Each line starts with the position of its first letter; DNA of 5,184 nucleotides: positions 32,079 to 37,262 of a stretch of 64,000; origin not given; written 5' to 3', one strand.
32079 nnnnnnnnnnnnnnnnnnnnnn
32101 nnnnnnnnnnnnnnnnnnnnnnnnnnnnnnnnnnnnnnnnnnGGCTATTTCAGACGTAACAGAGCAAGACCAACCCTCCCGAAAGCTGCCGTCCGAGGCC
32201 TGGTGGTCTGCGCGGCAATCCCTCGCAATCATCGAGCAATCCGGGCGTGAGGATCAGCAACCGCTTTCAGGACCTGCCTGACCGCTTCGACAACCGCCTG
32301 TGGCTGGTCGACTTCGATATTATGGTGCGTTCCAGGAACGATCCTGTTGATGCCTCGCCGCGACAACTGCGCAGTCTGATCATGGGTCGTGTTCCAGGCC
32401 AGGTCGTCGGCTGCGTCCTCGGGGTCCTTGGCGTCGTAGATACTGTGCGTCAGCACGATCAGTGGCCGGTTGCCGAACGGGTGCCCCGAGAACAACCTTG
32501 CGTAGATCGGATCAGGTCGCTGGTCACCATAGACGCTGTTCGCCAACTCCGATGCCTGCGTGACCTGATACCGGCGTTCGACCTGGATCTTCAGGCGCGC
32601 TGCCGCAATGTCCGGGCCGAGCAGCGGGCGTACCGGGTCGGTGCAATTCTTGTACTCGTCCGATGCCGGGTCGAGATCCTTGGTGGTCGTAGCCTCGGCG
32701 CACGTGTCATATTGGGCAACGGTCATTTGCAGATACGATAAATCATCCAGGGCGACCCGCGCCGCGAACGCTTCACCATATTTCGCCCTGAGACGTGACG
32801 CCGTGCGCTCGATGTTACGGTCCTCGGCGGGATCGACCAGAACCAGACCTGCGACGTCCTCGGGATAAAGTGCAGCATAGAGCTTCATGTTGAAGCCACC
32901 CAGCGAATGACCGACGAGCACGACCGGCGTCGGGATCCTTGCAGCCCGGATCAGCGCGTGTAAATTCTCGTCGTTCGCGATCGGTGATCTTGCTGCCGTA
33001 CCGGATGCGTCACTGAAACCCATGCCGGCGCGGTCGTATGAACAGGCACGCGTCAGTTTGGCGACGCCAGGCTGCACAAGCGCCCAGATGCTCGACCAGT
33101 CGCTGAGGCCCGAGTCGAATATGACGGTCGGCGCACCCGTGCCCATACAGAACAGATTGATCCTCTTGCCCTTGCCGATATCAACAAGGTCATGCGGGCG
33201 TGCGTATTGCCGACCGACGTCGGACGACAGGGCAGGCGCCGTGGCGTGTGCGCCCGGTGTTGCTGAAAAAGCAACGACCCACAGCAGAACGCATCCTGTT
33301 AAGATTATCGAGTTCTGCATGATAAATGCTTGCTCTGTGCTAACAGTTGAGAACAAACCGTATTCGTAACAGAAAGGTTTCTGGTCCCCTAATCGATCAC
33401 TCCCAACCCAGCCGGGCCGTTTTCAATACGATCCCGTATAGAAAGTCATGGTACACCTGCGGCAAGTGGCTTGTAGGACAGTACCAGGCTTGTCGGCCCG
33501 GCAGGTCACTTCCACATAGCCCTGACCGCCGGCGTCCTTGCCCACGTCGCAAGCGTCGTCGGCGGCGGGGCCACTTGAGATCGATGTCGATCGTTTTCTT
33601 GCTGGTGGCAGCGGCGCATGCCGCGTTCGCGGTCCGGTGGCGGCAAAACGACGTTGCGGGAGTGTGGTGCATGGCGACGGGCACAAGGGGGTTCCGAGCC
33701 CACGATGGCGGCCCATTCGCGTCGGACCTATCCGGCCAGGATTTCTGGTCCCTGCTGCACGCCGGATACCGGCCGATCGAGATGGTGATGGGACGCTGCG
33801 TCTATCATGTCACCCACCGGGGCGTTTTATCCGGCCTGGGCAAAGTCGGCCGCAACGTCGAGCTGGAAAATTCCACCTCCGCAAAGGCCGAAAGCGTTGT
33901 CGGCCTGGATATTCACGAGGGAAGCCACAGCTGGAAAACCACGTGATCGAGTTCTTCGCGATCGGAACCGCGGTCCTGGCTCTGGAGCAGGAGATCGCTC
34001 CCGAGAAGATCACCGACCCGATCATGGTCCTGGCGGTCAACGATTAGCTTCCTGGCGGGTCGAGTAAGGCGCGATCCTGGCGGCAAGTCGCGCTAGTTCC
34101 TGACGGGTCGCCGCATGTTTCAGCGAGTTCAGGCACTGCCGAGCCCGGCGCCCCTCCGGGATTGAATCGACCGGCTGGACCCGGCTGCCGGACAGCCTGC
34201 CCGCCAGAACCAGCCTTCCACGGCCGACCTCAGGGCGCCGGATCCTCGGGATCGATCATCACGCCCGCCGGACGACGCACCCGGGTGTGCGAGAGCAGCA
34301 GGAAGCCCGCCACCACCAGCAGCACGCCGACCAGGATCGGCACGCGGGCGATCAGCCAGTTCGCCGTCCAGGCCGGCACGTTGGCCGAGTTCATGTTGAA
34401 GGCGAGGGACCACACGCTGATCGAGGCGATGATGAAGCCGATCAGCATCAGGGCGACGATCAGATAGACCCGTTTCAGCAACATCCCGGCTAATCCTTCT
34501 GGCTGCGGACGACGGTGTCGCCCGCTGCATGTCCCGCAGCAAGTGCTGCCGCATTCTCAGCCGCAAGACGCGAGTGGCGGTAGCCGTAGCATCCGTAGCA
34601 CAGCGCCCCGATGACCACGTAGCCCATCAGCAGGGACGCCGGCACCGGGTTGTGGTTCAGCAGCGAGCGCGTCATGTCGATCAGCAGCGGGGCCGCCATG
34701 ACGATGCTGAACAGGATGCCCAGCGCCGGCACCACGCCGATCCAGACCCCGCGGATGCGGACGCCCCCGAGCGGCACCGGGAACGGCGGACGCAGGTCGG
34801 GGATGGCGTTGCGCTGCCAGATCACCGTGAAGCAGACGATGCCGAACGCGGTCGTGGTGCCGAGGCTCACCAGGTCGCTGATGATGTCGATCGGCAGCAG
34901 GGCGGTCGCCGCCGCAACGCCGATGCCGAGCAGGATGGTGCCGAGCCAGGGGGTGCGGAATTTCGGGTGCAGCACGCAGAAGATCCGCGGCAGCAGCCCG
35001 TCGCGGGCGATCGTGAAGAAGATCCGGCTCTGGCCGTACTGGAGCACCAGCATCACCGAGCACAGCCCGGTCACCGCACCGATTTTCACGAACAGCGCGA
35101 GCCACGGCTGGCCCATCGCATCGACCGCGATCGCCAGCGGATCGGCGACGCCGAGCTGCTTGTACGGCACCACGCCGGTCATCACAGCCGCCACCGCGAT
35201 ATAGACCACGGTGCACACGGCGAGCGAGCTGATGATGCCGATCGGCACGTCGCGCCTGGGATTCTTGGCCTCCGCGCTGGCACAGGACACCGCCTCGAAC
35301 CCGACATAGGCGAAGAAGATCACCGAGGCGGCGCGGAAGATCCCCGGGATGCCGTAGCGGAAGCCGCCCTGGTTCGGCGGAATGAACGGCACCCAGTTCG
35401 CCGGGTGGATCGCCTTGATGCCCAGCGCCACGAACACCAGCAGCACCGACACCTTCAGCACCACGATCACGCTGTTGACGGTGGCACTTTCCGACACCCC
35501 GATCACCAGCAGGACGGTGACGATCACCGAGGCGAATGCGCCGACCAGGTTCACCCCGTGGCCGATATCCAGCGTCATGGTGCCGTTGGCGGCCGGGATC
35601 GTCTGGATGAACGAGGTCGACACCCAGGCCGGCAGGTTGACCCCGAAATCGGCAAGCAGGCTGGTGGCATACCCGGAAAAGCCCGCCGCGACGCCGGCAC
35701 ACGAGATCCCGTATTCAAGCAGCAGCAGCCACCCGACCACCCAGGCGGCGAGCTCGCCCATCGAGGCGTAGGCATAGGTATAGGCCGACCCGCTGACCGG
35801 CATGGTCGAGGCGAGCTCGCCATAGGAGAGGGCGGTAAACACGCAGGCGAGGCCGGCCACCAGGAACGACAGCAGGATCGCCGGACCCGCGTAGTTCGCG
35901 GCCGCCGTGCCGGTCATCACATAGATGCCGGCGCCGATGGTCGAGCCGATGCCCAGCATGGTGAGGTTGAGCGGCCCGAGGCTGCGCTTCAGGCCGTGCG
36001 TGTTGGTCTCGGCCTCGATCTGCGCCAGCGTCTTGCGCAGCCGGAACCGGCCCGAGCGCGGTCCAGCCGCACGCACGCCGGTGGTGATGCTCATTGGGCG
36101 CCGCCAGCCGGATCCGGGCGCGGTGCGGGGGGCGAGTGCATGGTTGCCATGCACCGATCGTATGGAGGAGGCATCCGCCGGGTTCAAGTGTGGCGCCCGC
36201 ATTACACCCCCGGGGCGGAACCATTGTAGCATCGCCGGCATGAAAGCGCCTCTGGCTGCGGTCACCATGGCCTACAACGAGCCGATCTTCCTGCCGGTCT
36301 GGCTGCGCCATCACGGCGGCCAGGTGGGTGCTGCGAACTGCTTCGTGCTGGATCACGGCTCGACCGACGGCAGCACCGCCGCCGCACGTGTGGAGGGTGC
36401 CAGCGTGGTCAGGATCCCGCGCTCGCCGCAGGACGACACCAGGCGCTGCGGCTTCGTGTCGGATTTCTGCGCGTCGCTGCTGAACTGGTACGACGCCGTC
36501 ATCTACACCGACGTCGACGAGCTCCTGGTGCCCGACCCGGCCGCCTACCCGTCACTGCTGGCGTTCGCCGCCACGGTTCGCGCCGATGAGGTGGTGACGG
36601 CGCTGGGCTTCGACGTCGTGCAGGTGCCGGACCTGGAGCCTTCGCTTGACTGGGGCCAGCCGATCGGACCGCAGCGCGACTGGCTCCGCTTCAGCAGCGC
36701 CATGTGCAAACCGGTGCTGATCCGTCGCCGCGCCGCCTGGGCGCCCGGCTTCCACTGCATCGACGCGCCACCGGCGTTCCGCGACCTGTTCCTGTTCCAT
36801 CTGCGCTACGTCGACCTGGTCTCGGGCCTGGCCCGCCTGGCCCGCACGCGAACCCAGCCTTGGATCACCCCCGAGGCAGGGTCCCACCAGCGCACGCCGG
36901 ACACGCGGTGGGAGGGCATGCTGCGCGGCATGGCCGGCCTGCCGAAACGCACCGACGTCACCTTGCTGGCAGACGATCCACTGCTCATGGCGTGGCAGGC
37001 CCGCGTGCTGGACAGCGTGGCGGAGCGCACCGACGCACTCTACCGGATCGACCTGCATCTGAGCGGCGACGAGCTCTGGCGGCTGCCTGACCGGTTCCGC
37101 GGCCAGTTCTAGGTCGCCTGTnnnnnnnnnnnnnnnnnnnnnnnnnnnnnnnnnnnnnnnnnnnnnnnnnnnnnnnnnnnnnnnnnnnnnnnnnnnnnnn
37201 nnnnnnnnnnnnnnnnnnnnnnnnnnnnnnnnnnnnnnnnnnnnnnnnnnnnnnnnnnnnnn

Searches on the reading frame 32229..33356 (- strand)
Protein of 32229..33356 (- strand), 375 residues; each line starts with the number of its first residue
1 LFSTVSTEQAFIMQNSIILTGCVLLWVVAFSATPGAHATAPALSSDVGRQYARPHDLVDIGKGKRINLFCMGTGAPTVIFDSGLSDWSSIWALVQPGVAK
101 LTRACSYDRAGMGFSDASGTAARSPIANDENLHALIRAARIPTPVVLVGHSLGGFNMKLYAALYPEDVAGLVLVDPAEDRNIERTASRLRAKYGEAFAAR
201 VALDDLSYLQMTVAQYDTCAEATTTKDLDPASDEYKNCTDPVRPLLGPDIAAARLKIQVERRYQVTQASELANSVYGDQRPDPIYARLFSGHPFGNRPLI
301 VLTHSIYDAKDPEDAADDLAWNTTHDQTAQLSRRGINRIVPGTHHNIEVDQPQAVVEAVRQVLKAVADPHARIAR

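Call 14: search_protein_families(library=pfam, proteins=[window:32229-33356:-], max_evalue=0.001)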
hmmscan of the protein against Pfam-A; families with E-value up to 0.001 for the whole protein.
window:32229-33356:- (375 aa): 4 families
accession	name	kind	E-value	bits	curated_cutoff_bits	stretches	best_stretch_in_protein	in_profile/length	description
PF00561.26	Abhydrolase_1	-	2.7e-13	50.6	25.8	1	76-233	1-167/245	alpha/beta hydrolase fold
PF12697.13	Abhydrolase_6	-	3.6e-13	51.1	26.3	1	83-358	6-217/217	Alpha/beta hydrolase family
PF12146.15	Hydrolase_4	-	2.9e-07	30.5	27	1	104-181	34-114/239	Serine aminopeptidase, S33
PF06821.19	Ser_hydrolase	-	8.5e-05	23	22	1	139-190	51-104/172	Serine hydrolase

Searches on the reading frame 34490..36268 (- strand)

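Call 14: search_protein_families(library=pfam, proteins=[window:34490-36268:-], max_evalue=0.001)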
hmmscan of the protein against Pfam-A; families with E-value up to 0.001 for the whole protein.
window:34490-36268:- (592 aa): 2 families
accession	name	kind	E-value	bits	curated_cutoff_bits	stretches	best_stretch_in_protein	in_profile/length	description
PF13520.12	AA_permease_2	-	1.5e-55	189.3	27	1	97-547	1-421/427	Amino acid permease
PF00324.27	AA_permease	-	3.8e-36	125.2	24.6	1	102-526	2-420/470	Amino acid permease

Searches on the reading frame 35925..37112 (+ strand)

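Call 14: search_protein_families(library=pfam, proteins=[window:35925-37112:+], max_evalue=0.001)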
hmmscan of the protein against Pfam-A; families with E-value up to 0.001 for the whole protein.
window:35925-37112:+ (395 aa): 1 family
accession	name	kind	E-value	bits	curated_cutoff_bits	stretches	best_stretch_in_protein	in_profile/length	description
PF13704.12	Glyco_tranf_2_4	-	7.8e-10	39.6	27.5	1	118-207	2-90/98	Glycosyl transferase family 2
